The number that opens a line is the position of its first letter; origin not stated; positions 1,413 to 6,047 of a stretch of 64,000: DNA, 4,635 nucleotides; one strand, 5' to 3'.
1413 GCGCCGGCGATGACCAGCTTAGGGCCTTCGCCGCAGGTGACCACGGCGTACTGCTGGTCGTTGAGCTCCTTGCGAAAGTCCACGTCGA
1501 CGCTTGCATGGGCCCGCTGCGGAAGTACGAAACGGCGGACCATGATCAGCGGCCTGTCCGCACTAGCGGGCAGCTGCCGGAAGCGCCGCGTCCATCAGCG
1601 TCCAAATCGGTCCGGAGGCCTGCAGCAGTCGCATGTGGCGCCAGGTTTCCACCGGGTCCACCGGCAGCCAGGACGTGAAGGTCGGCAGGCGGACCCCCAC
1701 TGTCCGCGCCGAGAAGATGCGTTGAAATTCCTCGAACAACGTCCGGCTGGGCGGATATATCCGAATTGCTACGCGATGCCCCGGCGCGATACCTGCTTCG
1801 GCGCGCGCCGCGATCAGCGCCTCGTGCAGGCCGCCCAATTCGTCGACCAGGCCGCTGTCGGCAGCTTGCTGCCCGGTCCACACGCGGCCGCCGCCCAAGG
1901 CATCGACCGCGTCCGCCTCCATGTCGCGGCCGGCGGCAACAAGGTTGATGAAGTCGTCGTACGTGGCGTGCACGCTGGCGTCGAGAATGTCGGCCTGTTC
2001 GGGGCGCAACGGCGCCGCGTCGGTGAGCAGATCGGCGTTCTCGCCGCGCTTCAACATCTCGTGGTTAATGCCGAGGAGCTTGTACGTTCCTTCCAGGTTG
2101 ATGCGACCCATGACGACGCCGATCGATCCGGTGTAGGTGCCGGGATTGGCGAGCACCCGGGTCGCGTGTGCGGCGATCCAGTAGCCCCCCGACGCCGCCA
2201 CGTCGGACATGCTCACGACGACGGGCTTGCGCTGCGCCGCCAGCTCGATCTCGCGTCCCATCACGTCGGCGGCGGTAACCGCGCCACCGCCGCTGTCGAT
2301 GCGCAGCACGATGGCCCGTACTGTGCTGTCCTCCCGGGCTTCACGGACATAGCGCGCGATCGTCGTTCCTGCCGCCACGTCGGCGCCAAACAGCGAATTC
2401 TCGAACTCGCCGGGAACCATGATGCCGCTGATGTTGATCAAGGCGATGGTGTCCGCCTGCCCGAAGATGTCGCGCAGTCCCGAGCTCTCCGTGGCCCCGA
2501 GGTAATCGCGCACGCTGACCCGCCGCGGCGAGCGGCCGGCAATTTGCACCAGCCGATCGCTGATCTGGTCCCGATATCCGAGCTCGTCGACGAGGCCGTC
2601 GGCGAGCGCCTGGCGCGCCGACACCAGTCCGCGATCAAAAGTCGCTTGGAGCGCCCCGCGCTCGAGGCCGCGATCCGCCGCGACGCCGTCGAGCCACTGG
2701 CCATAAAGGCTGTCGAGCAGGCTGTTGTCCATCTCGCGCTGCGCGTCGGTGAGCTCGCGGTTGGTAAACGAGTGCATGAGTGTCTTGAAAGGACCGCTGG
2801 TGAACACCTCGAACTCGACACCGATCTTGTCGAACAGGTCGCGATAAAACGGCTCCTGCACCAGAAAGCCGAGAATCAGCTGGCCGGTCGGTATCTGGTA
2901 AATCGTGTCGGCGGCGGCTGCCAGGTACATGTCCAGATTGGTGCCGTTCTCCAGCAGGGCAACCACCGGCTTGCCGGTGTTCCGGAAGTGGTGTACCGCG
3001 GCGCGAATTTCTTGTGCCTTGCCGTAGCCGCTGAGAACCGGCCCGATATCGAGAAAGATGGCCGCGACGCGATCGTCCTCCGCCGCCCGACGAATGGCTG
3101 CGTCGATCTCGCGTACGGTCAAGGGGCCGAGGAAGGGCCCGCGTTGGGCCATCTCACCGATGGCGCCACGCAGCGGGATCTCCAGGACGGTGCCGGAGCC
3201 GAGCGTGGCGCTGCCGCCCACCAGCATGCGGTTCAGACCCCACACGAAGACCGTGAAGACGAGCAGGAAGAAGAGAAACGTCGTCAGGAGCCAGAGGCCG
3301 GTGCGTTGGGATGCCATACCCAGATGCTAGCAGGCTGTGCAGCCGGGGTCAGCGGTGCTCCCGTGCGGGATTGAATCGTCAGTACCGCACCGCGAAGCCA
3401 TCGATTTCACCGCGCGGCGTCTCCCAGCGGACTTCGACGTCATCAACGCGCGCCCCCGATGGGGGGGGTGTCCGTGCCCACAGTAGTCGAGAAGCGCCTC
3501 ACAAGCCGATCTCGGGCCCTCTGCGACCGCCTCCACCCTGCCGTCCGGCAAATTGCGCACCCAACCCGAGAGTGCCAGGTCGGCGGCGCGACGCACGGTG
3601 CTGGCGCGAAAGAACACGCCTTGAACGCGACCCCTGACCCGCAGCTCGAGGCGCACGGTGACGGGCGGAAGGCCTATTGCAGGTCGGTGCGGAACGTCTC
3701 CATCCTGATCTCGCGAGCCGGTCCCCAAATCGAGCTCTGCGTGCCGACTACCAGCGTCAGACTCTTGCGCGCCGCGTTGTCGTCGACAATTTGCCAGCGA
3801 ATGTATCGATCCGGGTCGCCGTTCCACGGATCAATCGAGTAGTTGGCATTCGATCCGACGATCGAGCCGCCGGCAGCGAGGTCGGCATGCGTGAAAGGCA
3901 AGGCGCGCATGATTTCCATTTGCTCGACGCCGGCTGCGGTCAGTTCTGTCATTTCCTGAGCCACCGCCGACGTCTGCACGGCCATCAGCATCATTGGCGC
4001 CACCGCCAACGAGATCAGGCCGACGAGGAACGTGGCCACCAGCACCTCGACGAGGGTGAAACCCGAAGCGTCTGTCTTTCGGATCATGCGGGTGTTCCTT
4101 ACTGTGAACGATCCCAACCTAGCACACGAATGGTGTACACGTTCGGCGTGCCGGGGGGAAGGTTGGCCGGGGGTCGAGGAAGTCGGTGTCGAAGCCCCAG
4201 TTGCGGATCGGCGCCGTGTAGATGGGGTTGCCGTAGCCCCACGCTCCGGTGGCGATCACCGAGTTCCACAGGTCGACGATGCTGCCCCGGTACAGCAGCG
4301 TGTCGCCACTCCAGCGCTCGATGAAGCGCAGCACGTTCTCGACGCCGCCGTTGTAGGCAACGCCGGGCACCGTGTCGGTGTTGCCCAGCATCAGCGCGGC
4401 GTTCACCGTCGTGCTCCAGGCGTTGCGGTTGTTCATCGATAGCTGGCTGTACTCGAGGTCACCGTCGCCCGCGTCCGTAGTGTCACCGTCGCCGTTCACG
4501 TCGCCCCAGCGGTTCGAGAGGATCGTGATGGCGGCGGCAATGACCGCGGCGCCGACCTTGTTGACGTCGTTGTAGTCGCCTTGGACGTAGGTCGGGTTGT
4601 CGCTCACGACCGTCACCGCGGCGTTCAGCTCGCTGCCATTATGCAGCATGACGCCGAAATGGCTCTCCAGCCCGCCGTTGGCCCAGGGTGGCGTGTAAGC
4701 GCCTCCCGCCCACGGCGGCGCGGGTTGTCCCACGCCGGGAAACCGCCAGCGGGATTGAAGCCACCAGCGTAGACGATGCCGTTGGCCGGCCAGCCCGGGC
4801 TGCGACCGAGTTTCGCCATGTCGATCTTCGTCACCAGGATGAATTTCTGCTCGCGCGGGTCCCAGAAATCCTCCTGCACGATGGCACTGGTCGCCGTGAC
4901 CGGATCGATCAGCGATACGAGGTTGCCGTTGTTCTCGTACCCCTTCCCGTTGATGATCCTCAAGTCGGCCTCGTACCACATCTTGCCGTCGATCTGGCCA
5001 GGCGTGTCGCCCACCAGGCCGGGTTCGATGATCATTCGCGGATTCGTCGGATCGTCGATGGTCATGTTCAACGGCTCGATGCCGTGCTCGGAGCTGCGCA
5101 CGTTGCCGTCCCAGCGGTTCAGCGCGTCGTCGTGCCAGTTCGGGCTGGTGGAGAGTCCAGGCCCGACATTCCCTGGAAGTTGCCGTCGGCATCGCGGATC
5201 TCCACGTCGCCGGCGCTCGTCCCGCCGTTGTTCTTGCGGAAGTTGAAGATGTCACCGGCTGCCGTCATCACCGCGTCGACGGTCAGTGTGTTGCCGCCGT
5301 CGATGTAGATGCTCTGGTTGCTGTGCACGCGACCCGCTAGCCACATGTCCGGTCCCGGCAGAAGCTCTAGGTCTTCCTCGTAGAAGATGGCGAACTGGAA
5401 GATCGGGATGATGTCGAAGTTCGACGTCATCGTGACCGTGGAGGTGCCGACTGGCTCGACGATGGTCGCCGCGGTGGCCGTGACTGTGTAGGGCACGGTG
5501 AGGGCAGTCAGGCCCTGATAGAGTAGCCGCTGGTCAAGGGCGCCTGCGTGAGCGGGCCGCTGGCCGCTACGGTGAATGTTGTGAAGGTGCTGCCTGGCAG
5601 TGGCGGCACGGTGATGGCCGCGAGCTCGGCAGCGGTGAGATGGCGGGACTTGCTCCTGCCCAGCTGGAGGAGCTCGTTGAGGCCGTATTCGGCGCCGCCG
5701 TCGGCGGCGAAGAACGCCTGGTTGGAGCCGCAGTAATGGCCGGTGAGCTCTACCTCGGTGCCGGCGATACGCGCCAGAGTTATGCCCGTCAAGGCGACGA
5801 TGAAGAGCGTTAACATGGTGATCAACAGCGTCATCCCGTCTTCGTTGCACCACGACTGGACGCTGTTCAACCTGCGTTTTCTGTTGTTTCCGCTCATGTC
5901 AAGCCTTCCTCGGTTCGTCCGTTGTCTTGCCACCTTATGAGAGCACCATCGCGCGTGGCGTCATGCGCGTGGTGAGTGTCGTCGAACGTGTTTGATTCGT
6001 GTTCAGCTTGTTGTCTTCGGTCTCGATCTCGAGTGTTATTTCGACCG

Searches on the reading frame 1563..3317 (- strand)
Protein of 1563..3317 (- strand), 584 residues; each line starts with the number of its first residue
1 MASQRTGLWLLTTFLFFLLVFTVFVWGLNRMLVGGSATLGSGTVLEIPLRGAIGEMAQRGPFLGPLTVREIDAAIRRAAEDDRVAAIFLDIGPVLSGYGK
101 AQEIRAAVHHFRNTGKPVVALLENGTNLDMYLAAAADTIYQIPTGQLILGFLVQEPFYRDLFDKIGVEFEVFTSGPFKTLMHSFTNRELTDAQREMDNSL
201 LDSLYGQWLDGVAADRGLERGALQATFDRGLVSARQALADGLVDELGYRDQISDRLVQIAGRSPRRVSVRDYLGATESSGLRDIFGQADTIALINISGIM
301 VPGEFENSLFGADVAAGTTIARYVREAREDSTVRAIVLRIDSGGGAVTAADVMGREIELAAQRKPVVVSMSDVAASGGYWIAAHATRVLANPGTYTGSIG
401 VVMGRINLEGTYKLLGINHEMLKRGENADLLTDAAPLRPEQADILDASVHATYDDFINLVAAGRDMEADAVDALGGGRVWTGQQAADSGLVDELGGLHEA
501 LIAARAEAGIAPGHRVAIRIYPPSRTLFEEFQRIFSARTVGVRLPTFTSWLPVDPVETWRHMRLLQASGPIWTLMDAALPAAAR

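Call 48: find_encoding_contigs(protein=window:1563-3317:-, flank=3000, max_places=6)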
Protein window:1563-3317:- (584 aa): no gene with exactly this product is on record in the collection.

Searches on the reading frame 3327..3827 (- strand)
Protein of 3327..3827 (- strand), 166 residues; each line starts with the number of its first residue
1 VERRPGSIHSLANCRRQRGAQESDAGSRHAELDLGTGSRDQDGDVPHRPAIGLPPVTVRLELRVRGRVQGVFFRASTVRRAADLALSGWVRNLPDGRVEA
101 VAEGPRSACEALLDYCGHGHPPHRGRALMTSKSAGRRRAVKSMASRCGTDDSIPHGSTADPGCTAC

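Call 24: search_protein_families(library=pfam, proteins=[window:3327-3827:-], max_evalue=0.001)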
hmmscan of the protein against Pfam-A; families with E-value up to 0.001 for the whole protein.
window:3327-3827:- (166 aa): 1 family
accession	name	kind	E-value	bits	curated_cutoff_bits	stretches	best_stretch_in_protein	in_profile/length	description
PF00708.24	Acylphosphatase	-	2.2e-19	69.9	22.5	1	61-124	2-65/85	Acylphosphatase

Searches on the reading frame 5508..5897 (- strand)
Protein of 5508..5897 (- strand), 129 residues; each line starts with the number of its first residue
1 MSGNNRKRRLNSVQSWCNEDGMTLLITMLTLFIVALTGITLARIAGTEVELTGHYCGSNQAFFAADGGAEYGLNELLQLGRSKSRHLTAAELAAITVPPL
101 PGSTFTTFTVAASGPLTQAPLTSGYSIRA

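Call 46: search_protein_families(library=pfam, proteins=[window:5508-5897:-], max_evalue=0.01)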
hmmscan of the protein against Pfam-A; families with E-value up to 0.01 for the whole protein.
window:5508-5897:- (129 aa): 1 family
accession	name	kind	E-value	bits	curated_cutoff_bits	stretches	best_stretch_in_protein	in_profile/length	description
PF14341.11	PilX_N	-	2.2e-06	28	25.5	1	21-69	2-50/51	PilX N-terminal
